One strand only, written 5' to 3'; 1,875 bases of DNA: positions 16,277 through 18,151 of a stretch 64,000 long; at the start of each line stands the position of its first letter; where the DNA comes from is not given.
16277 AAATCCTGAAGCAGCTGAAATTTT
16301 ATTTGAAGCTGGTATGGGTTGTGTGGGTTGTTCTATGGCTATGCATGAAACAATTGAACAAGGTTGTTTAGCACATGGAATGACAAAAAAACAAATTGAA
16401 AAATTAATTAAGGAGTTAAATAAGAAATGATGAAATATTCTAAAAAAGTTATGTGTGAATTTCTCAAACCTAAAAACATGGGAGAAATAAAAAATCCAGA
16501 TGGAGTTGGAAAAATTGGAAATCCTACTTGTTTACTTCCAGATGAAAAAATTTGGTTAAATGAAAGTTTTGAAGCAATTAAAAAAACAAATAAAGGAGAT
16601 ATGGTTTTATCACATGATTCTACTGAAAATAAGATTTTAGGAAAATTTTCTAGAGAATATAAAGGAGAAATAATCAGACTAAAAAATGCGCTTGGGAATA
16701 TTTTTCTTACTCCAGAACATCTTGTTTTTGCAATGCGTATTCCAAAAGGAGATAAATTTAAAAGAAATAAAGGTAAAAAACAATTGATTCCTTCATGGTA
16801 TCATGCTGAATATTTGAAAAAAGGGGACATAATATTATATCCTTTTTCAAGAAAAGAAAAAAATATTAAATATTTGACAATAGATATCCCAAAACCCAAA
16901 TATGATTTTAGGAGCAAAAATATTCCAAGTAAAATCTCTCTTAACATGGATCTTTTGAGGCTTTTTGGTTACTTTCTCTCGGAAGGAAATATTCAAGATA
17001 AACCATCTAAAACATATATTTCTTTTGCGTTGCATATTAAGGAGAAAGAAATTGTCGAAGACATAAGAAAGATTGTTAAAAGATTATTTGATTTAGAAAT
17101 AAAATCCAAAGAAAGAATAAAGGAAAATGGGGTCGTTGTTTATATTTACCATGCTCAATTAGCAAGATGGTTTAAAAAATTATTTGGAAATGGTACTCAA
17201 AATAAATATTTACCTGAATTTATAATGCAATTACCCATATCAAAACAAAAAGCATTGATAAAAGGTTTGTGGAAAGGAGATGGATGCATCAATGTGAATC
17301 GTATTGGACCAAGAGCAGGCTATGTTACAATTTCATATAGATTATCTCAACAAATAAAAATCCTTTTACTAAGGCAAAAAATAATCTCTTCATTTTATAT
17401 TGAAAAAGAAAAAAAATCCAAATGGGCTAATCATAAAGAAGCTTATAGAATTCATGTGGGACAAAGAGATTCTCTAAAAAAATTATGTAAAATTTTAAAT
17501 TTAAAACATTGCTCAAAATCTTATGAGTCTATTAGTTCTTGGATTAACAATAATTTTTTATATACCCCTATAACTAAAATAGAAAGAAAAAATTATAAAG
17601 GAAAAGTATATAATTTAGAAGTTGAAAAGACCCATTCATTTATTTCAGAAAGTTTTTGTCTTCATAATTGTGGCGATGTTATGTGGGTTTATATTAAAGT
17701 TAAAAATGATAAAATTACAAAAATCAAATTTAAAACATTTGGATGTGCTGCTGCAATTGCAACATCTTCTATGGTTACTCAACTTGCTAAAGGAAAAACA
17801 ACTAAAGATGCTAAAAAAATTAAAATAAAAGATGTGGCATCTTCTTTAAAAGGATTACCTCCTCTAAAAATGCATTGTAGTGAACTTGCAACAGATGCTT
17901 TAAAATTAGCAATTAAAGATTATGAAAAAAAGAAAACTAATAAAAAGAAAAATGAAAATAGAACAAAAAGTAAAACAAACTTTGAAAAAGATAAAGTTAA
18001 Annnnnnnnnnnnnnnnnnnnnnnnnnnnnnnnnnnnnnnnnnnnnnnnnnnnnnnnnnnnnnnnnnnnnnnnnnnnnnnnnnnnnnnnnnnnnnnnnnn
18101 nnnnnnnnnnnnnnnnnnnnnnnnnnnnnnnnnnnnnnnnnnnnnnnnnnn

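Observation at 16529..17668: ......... mini-intein inside the Fe-S scaffold IscU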

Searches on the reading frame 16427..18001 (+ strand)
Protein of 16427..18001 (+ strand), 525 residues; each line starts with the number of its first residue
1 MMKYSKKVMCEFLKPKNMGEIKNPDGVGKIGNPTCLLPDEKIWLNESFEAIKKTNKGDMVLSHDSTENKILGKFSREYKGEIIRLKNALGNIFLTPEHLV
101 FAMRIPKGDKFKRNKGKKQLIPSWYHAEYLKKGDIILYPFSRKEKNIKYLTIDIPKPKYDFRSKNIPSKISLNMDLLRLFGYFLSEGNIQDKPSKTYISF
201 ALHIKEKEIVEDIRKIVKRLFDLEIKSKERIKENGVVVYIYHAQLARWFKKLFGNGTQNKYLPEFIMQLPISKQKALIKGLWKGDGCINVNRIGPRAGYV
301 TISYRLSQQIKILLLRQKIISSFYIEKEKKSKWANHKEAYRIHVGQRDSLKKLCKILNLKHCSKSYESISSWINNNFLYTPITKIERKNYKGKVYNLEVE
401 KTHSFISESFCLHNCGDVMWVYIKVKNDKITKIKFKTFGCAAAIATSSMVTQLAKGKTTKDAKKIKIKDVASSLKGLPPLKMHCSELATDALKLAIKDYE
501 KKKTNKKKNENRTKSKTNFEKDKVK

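Call 3: search_protein_families(library=pfam, proteins=[window:16427-18001:+], max_evalue=1)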
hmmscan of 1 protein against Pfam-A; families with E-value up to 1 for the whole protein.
window:16427-18001:+ (525 aa): 7 families
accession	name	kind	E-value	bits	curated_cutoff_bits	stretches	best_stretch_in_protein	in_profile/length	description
PF01592.21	NifU_N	-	2.9e-37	128.1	22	2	413-504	32-125/127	NifU-like N terminal domain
PF14528.11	LAGLIDADG_3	-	6.2e-14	52.5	22.5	2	274-356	3-80/82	LAGLIDADG-like domain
PF14890.11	Intein_splicing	-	2.6e-11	44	35.8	1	62-414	37-155/155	Intein splicing domain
PF08203.16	RNA_polI_A14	-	0.02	15.4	25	1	455-520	55-115/117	Yeast RNA polymerase I subunit RPA14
PF06521.16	PAR1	-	0.11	12.6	25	1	354-443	3-88/156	PAR1 protein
PF21476.4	PF0610-like_N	-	0.15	12.8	33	1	198-218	20-40/50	PF0610-like, N-terminal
PF08496.15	Peptidase_S49_N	-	0.74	10.3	27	0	440-516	16-91/147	Peptidase family S49 N-terminal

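Call 4: search_protein_families(library=ncbifam, proteins=[window:16427-18001:+], max_evalue=1)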
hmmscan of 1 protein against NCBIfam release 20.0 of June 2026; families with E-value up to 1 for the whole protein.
window:16427-18001:+ (525 aa): 12 families
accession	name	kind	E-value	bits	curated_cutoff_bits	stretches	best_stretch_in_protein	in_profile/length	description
TIGR03419.1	NifU_clost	equivalog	3.1e-47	159.9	187.9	2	414-503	31-120/121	Fe-S cluster assembly scaffold protein NifU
TIGR01999.1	iscU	equivalog_domain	1.3e-32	112.5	192.4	1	413-503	33-123/124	Fe-S cluster assembly scaffold IscU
TIGR02000.1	NifU_proper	equivalog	1.5e-28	100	273.3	2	414-510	34-132/290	Fe-S cluster assembly protein NifU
NF045703.1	rSAM_Tes_intein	exception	1e-24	86.5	1700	1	161-415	356-611/1040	tetraether lipid synthase Tes, intein-containing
TIGR01994.1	SUF_scaf_2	equivalog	1.8e-11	44.2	92.5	1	413-466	34-87/137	Fe-S cluster assembly sulfur transfer protein SufU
NF005852.0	PRK07773.1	equivalog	6.3e-11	41.3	780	1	204-419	547-760/886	replicative DNA helicase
NF011491.0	PRK14898.1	equivalog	6.2e-09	34.4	783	1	162-337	231-398/860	DNA-directed RNA polymerase subunit A''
NF038098.1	GyrA_w_intein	exception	5e-08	31.3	1850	1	246-347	308-414/1232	intein-containing DNA gyrase subunit A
TIGR01443.1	intein_Cterm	domain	7e-08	32.5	15.6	1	393-415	1-24/24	intein C-terminal splicing region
NF007072.0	PRK09519.1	equivalog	2.3e-05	22.9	1024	1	173-322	360-511/790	intein-containing recombinase RecA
TIGR00375.1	TIGR00375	hypoth_equivalog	0.0011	18.5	326.6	1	300-417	17-138/374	TIGR00375 family protein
NF000222.1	FosX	equivalog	0.0091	16.3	170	1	190-243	56-108/127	FosX/FosE/FosI family fosfomycin resistance hydrolase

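Call 5: search_solved_structures(query=window:16427-18001:+, max_evalue=0.01, show_alignments=3)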
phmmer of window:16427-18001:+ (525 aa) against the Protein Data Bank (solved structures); distinct sequences matched with E-value up to 0.01: 31.
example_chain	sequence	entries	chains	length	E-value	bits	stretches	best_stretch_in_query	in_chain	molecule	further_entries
7c8m_A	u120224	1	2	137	5.2e-38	134.4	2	415-505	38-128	Nitrogen-fixing NifU domain protein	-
9wcv_A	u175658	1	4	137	5.1e-37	131.2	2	415-505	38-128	Nitrogen-fixing NifU domain protein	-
7c8n_A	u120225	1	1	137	1.4e-36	129.7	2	415-505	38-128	Nitrogen-fixing NifU domain protein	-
7cnv_A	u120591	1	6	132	2.8e-36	128.7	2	415-504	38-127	Nitrogen-fixing NifU domain protein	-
7c8o_A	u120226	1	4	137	1.4e-35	126.4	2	415-505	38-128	Nitrogen-fixing NifU domain protein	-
4eb5_C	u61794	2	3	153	8.7e-35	123.8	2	415-508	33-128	NifU protein (NifU-1)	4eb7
9wfy_D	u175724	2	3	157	1.5e-26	96.7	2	415-504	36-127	Iron-sulfur cluster assembly scaffold protein IscU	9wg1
2z7e_A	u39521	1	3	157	5.7e-26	94.7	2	415-504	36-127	NifU-like protein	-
5t0v_a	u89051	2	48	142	1.1e-23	87.2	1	414-504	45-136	Iron sulfur cluster assembly protein 1, mitochondrial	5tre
2l4x_A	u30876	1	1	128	2.1e-23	86.2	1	415-504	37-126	Iron-sulfur cluster assembly scaffold protein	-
9vwk_A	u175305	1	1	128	2.5e-23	86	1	415-504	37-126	Iron-sulfur cluster assembly scaffold protein IscU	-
3lvl_A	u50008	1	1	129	4.8e-23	85.1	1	414-504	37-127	NifU-like protein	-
6w1d_D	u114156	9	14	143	6.9e-23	84.5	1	414-512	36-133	Iron-sulfur cluster assembly enzyme ISCU, mitochondrial | Iron-sulfur cluster assembly enzyme ISCU | Isoform 1 of Iron-sulfur cluster assembly enzyme ISCU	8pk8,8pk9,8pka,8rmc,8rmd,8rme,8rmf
6wi2_D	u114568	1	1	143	8e-23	84.3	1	413-512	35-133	Iron-sulfur cluster assembly enzyme ISCU, mitochondrial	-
6wih_D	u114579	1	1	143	8.5e-23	84.2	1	413-512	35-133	Iron-sulfur cluster assembly enzyme ISCU, mitochondrial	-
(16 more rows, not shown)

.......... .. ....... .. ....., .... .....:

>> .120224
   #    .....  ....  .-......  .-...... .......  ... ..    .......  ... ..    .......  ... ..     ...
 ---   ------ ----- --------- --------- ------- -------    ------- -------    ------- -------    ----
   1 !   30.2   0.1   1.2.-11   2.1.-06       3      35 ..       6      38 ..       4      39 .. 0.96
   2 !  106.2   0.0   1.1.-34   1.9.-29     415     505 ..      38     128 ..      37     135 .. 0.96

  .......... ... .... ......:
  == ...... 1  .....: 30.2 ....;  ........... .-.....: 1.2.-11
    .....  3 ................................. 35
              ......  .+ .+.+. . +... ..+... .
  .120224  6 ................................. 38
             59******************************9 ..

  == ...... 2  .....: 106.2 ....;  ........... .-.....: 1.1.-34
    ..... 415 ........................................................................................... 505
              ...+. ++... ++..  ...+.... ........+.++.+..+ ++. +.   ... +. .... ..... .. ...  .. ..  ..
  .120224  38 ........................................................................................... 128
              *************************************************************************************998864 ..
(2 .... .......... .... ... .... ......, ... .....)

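Call 9: find_homologous_proteins(query=window:16427-18001:+, max_evalue=0.00001)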
Query window:16427-18001:+ (525 aa): 821 proteins with E <= 0.00001 among 8000 candidates; the best 120 are listed.
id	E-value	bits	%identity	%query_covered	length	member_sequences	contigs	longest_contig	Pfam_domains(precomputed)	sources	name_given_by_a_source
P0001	0.0e+0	1037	100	89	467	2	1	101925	PF14528.12,PF01592.22,PF14890.12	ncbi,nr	ncbi:iron-sulfur cluster assembly scaffold protein [Candidatus Pacearchaeota archaeon]|nr:iron-sulfu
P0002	9.2e-279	944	83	96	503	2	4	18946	PF14528.12,PF01592.22,PF14890.12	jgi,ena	-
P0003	2.8e-252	856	74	95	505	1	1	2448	PF14528.12,PF01592.22,PF14890.12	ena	-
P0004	3.6e-244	829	71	96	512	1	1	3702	PF14528.12,PF01592.22,PF14890.12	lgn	-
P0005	2.5e-238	810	70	95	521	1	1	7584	PF14528.12,PF01592.22,PF14890.12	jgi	jgi:nitrogen fixation protein NifU and related proteins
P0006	1.6e-237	808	72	95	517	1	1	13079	PF14528.12,PF01592.22,PF14890.12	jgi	jgi:NifU-like protein involved in Fe-S cluster formation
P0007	2.4e-235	800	71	95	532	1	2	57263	PF14528.12,PF01592.22,PF14890.12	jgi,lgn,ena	jgi:nitrogen fixation NifU-like protein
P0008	1.0e-234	798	71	94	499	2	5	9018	PF14528.12,PF01592.22,PF14890.12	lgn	-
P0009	2.1e-234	797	70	94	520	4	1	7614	PF05204.20,PF14528.12,PF01592.22,PF14890.12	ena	-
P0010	2.3e-234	797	70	96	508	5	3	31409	PF14528.12,PF01592.22,PF14890.12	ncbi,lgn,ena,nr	ncbi:nifU-like protein [archaeon BMS3Abin17]|nr:nifU-like protein [archaeon BMS3Abin17]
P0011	1.0e-229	782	70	97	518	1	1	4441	PF05204.20,PF14528.12,PF01592.22,PF14890.12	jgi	-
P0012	6.6e-228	776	69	96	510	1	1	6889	PF14528.12,PF01592.22,PF14890.12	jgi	jgi:nitrogen fixation protein NifU and related proteins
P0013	1.7e-221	755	68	94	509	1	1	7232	PF05204.20,PF14528.12,PF01592.22,PF14890.12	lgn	-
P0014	7.8e-219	746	67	95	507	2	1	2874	PF14528.12,PF01592.22,PF14890.12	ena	-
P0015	5.2e-218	743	66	96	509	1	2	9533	PF14528.12,PF01592.22,PF14890.12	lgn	-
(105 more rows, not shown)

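Call 36: predict_structure(alignment_id=A1)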
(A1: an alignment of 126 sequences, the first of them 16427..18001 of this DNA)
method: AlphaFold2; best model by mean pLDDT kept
length: 525 residues; sequences in the alignment: 126
mean_pLDDT: 90.6   pTM: 0.81
mean pLDDT of the five models: 90.6, 89.1, 88.3, 87.6, 87.4
residues with pLDDT >= 90: 370; 70-90: 121; 50-70: 31; < 50: 3
segments of 3 or more residues with pLDDT < 50: none
pLDDT, mean of each block of 10 residues (from residue 1): 80 95 93 79 96 97 94 88 97 92 89 85 89 96 95 86 90 98 97 90 96 98 97 96 95 95 97 97 89 86 97 97 95 92 92 93 70 95 98 91 92 79 96 88 92 97 94 83 83 96 78 58 53
secondary structure, 60 per line:
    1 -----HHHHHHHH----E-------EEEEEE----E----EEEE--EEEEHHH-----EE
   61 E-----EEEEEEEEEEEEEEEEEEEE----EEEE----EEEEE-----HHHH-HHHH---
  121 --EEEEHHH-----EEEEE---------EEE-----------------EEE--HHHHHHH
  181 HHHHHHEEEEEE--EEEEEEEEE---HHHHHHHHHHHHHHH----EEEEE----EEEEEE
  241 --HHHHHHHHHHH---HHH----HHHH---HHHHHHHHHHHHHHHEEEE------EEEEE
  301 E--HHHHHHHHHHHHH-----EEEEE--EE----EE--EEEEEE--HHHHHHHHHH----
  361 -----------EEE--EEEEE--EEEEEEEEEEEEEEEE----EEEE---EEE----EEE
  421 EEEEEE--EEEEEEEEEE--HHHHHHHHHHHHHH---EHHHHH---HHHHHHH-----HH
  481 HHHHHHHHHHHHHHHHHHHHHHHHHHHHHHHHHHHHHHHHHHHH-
elements in order: H6-13 E26-31 E41-44 E47-50 E59-61 E67-86 E91-94 E99-103 H109-112 H114-117 E123-126 E135-139 E149-151 E169-171 H174-186 E187-192 E195-203 H207-221 E226-230 E235-240 H243-253 H264-267 H271-285 E286-289 E296-301 H304-316 E322-326 E339-344 H347-356 E372-374 E377-381 E384-399 E404-407 E411-413 E418-426 E429-438 H441-454 H459-463 H467-473 H479-524

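Call 39: fold_search(model_id=the predicted structure, library=pdb)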
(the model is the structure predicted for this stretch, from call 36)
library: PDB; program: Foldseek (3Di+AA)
matches with E <= 10: 505; with E <= 0.001: 95
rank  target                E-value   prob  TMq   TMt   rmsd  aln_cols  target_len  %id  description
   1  7qss                  1.4e-21  1.00  0.53  0.63   5.4       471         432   18  Crystal structure of homing endonuclease-associated TliVMA intein (C1A) (released 2022-03-30)
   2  7qsu                  1.7e-21  1.00  0.52  0.72   5.3       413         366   19  Crystal structure of homing endonuclease-associated TliVMA intein (C1A, d333-339) (released 2022-03-30)
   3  1ef0_A                5.6e-17  1.00  0.46  0.55   7.6       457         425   13  CRYSTAL STRUCTURE OF PI-SCEI MINIPRECURSOR (released 2000-06-07)
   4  7qst                  1.6e-16  1.00  0.43  0.60   7.6       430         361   16  Crystal structure of homing endonuclease-associated PhoVMA intein (C1A) (released 2022-03-30)
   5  1vde_A                1.0e-15  1.00  0.45  0.53   7.3       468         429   13  PI-SCEI, A HOMING ENDONUCLEASE WITH PROTEIN SPLICING ACTIVITY (released 1998-04-08)
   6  2cw7                  1.2e-15  1.00  0.45  0.44  10.6       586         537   13  Crystal structure of intein homing endonuclease II (released 2006-04-18)
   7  1jva_B                1.3e-15  1.00  0.44  0.52   8.7       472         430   12  CRYSTAL STRUCTURE OF THE VMA1-DERIVED ENDONUCLEASE BEARING THE N AND C EXTEIN PROPEPTIDES (released 2002-08-29)
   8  1vde_B                1.9e-15  1.00  0.47  0.55   7.4       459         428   12  PI-SCEI, A HOMING ENDONUCLEASE WITH PROTEIN SPLICING ACTIVITY (released 1998-04-08)
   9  1dfa                  2.2e-14  1.00  0.43  0.53   8.8       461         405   13  CRYSTAL STRUCTURE OF PI-SCEI IN C2 SPACE GROUP (released 1999-12-08)
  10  1lws_A                2.7e-14  1.00  0.46  0.54   8.0       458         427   14  Crystal structure of the intein homing endonuclease PI-SceI bound to its recognition sequence (released 2002-09-27)
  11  1dq3                  4.1e-14  1.00  0.47  0.53   6.7       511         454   14  CRYSTAL STRUCTURE OF AN ARCHAEAL INTEIN-ENCODED HOMING ENDONUCLEASE PI-PFUI (released 2000-07-05)
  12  1lwt_A                4.8e-14  1.00  0.45  0.51   8.2       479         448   14  Crystal structure of the intein homing endonuclease PI-SceI bound to its substrate DNA (Ca2+ free) (released 2002-09-27)
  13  1jva_A                4.8e-14  1.00  0.44  0.52   8.7       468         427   12  CRYSTAL STRUCTURE OF THE VMA1-DERIVED ENDONUCLEASE BEARING THE N AND C EXTEIN PROPEPTIDES (released 2002-08-29)
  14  1um2_B                2.0e-13  1.00  0.44  0.53   8.8       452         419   13  Crystal Structure of the Vma1-Derived Endonuclease with the Ligated Extein Segment (released 2004-09-22)
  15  1um2_A                3.0e-13  1.00  0.45  0.54   7.7       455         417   12  Crystal Structure of the Vma1-Derived Endonuclease with the Ligated Extein Segment (released 2004-09-22)
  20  7c8m_A                1.6e-08  1.00  0.17  0.66   1.6        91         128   59  Crystal structure of IscU wild-type (released 2021-05-26)
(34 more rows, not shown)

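Call 40: find_encoding_contigs(protein=P0002, flank=6000, max_places=2)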
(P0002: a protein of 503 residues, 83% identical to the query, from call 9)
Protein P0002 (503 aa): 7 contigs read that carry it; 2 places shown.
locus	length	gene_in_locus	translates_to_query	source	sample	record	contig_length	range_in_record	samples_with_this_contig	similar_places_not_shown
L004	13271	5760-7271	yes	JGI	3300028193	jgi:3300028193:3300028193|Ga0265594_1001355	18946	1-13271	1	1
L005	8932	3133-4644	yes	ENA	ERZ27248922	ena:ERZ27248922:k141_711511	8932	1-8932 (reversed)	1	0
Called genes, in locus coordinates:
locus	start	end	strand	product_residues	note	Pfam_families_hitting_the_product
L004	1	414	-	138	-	?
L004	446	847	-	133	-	-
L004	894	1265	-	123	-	PF13638:PIN_4, PF18477:PIN_9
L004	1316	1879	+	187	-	-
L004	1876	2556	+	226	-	PF11848:DUF3368 (faint)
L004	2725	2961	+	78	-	-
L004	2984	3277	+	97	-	PF01022:HTH_5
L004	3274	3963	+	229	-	-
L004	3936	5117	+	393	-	PF00266:Aminotran_5, PF01212:Beta_elim_lyase, PF01041:DegT_DnrJ_EryC1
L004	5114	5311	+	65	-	PF08984:DUF1858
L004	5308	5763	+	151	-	PF00293:NUDIX, PF14815:NUDIX_4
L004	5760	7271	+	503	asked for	PF14890:Intein_splicing, PF14528:LAGLIDADG_3, PF01592:NifU_N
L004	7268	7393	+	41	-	-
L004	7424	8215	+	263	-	PF02540:NAD_synthase, PF02568:ThiI (faint), PF01171:ATP_bind_3, PF01507:PAPS_reduct, PF03054:tRNA_Me_trans, PF06508:QueC, PF24167:DUF7411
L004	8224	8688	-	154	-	-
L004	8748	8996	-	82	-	PF18893:DUF5652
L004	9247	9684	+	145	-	PF22811:Zn_ribbon_NrdR, PF03477:ATP-cone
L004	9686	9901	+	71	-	-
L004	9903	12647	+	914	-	PF00317:Ribonuc_red_lgN, PF02867:Ribonuc_red_lgC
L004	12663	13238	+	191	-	PF22769:DCD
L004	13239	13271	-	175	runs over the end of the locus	-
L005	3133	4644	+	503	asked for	PF14890:Intein_splicing, PF14528:LAGLIDADG_3, PF01592:NifU_N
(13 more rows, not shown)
